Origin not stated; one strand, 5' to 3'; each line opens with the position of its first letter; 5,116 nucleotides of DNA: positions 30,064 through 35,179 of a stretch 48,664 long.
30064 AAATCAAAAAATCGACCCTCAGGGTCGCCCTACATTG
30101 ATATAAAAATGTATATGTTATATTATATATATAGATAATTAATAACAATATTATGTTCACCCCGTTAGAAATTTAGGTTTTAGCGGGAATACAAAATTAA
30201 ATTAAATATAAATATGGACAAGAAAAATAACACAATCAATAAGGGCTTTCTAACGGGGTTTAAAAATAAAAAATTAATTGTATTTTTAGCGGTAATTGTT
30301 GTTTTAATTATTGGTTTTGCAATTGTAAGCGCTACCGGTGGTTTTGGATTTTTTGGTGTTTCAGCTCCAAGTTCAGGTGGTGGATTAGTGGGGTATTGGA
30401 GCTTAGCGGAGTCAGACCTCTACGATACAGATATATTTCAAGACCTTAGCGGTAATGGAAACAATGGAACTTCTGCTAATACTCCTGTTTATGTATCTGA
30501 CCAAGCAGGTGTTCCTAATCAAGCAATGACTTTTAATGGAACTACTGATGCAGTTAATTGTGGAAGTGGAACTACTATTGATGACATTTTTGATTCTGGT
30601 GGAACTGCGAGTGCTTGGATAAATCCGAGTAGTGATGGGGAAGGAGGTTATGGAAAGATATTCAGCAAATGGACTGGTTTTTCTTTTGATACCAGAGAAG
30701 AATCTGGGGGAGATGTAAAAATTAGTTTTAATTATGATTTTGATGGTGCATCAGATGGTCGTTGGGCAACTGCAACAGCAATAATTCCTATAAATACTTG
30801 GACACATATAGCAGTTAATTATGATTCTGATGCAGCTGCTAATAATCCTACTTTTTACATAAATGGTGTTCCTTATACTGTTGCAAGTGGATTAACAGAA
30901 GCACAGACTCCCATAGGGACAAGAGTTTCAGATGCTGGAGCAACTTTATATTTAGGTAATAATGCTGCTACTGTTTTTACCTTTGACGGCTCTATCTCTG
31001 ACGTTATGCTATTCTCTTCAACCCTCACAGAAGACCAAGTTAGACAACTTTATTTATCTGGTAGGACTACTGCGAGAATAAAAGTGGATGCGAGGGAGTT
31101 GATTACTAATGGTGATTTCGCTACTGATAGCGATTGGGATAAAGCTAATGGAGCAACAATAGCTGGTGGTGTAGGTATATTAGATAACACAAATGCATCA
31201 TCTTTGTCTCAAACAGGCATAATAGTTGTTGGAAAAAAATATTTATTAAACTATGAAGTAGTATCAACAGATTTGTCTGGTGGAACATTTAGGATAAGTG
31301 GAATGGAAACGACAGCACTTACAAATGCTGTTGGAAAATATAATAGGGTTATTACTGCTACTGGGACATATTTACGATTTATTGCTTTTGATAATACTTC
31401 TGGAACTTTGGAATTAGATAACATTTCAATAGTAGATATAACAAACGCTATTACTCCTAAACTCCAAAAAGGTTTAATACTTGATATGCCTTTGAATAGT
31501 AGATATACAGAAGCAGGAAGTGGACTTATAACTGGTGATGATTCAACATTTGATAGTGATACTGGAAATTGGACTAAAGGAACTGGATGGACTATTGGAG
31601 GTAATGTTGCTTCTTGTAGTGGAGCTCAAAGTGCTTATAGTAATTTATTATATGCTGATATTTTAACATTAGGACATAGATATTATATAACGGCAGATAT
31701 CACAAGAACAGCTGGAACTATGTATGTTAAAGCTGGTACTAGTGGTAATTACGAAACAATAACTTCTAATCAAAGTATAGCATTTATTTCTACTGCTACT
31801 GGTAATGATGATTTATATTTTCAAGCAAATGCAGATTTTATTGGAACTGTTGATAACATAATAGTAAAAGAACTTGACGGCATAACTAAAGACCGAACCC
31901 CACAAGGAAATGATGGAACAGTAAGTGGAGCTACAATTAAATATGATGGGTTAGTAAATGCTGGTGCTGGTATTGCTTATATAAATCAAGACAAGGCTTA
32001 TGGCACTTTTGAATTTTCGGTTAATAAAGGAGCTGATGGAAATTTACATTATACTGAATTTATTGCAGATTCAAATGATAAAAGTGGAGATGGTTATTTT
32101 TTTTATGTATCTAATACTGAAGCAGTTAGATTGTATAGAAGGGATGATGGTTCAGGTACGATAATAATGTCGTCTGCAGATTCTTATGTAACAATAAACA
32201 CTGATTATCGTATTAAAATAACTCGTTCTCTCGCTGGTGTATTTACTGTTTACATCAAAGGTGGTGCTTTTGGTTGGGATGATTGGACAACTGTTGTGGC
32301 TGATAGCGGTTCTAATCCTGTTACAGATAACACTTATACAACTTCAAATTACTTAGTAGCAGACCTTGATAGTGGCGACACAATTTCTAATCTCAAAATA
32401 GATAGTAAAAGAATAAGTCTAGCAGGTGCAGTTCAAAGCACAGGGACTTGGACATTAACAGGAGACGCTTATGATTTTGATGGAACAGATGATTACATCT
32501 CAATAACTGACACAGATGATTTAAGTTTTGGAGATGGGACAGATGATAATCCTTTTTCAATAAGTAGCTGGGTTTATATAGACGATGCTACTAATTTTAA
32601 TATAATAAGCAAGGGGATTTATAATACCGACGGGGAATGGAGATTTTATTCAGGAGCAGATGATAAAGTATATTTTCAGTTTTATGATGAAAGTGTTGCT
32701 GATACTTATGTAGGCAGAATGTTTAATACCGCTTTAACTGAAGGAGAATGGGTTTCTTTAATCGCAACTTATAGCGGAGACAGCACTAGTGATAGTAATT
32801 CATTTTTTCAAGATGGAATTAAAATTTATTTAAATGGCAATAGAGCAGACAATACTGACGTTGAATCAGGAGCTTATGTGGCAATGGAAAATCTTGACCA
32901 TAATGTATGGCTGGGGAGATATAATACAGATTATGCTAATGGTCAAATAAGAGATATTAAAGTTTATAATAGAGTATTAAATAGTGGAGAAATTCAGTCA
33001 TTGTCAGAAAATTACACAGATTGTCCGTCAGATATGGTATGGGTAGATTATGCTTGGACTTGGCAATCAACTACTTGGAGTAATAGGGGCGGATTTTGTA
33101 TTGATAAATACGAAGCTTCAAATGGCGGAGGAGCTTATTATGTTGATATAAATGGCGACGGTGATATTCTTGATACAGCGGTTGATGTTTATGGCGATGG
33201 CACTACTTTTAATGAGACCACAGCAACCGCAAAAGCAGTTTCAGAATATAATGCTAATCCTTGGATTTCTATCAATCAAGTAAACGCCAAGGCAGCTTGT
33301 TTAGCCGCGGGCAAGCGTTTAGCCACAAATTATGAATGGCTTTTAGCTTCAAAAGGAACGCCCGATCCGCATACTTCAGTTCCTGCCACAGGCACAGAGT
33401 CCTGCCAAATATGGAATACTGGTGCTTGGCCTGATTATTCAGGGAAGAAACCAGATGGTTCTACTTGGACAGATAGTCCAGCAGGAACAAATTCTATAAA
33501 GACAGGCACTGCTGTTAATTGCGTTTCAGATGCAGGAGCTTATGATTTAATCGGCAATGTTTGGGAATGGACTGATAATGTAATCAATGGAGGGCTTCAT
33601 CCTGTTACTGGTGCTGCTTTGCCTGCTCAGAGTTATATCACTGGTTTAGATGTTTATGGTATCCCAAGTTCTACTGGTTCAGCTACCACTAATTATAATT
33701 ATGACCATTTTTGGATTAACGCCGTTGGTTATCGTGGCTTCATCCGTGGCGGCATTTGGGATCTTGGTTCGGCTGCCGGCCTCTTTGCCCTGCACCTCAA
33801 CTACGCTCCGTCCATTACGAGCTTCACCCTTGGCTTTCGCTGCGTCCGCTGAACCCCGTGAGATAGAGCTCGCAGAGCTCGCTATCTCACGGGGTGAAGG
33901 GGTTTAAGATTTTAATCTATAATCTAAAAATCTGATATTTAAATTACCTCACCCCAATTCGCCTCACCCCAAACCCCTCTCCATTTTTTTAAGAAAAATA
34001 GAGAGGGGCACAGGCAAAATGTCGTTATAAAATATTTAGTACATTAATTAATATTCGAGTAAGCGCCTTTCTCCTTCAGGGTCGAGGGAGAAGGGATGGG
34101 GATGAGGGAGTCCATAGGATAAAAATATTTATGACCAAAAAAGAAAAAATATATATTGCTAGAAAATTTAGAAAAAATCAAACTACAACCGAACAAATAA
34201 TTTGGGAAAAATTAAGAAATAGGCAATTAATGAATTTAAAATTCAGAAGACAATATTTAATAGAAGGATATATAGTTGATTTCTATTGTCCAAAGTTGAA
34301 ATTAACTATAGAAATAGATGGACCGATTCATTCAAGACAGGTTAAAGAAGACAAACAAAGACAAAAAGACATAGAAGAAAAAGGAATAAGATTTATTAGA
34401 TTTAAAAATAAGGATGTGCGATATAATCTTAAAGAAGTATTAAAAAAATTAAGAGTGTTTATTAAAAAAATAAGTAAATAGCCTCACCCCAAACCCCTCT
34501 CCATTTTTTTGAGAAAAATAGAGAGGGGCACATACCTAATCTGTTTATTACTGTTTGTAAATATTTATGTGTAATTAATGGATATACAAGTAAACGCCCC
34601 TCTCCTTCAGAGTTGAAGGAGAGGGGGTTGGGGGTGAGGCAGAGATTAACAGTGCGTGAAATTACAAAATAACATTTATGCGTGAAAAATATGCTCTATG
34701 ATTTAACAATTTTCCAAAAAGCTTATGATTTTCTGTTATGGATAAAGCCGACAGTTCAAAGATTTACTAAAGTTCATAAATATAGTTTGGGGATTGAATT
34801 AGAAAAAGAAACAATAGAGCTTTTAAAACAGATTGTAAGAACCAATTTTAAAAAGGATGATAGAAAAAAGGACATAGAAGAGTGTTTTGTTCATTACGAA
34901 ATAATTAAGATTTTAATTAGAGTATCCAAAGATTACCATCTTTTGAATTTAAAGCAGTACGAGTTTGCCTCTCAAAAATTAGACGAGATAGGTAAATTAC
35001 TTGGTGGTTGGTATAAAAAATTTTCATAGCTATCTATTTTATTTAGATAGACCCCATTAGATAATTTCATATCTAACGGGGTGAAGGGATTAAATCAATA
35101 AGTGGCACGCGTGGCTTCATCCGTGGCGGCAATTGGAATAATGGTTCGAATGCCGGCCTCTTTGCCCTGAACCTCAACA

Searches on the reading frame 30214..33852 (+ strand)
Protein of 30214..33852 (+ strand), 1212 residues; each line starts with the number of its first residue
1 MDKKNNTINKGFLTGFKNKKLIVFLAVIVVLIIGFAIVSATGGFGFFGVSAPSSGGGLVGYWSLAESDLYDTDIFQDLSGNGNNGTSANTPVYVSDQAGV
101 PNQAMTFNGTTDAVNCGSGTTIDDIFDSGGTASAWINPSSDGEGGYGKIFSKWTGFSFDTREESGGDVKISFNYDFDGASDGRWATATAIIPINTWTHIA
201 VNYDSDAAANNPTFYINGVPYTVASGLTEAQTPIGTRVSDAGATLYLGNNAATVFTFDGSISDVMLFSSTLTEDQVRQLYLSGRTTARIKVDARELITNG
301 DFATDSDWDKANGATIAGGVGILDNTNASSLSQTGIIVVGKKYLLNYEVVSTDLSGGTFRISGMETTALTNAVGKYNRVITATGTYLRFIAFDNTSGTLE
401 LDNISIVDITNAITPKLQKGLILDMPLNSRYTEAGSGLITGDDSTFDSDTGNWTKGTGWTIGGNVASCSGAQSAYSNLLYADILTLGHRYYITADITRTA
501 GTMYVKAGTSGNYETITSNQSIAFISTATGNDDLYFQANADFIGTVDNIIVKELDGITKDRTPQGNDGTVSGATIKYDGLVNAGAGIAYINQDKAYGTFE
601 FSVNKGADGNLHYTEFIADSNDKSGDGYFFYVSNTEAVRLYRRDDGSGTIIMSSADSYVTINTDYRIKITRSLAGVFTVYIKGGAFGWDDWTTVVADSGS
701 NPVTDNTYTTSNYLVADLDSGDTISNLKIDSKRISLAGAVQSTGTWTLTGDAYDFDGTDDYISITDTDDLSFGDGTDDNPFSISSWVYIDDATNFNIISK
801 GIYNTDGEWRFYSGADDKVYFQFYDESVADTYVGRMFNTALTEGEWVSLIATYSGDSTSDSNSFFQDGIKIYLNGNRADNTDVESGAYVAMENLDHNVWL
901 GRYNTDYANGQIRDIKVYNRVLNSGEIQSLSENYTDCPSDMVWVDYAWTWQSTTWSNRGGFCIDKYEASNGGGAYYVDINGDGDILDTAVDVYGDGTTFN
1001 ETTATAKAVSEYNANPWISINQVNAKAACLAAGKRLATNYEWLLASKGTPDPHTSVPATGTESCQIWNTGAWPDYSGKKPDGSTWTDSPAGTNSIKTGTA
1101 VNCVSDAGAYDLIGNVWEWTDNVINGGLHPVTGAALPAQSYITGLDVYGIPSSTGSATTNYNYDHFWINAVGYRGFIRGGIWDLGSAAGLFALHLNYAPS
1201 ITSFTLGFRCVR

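Call 45: search_protein_families(library=pfam, proteins=[window:30214-33852:+], max_evalue=0.01)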
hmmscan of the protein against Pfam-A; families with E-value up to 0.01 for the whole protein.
window:30214-33852:+ (1212 aa): 4 families
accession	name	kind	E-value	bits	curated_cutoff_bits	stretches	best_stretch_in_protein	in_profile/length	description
PF13385.13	Laminin_G_3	-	8.6e-30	104.3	27.6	2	756-928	1-151/151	Concanavalin A-like lectin/glucanases superfamily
PF03781.23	FGE-sulfatase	-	2.7e-13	50.6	23.3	1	959-1212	35-255/255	Sulfatase-modifying factor enzyme 1-like domain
PF02973.23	Sialidase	-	1.5e-05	25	26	1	866-932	116-186/189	Sialidase, N-terminal domain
PF00354.24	Pentaxin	-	0.00012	22.3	25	0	194-287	83-174/194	Pentaxin family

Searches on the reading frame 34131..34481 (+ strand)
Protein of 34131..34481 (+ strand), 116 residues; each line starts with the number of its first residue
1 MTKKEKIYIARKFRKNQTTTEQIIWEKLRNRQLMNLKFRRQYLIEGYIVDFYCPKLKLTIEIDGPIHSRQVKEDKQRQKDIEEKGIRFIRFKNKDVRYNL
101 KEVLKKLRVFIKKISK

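Call 45: search_protein_families(library=pfam, proteins=[window:34131-34481:+], max_evalue=0.01)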
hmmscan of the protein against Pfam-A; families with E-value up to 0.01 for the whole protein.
window:34131-34481:+ (116 aa): 3 families
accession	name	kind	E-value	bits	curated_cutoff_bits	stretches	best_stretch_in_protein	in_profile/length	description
PF04480.18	DUF559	-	7.8e-32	109.8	20.6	1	8-110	5-107/109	Protein of unknown function (DUF559)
PF18741.7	MTES_1575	-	1.4e-07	31.9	38.2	1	23-109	4-94/96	REase_MTES_1575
PF21598.3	PvuRts1I-like_N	-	2.1e-05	25.1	27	1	23-110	23-106/131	Restriction endonuclease PvuRts1 I-like, N-terminal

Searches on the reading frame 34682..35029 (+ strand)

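Call 46: search_protein_families(library=pfam, proteins=[window:34682-35029:+], max_evalue=0.01)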
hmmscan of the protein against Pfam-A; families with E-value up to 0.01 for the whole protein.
window:34682-35029:+ (115 aa): 2 families
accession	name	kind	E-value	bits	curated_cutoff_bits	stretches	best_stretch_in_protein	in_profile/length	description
PF22296.2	bAvd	-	4.2e-20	72.7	40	1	9-114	2-107/107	bAvd-like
PF05635.17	23S_rRNA_IVP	-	0.0023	18.6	33.8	0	7-108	2-105/106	23S rRNA-intervening sequence protein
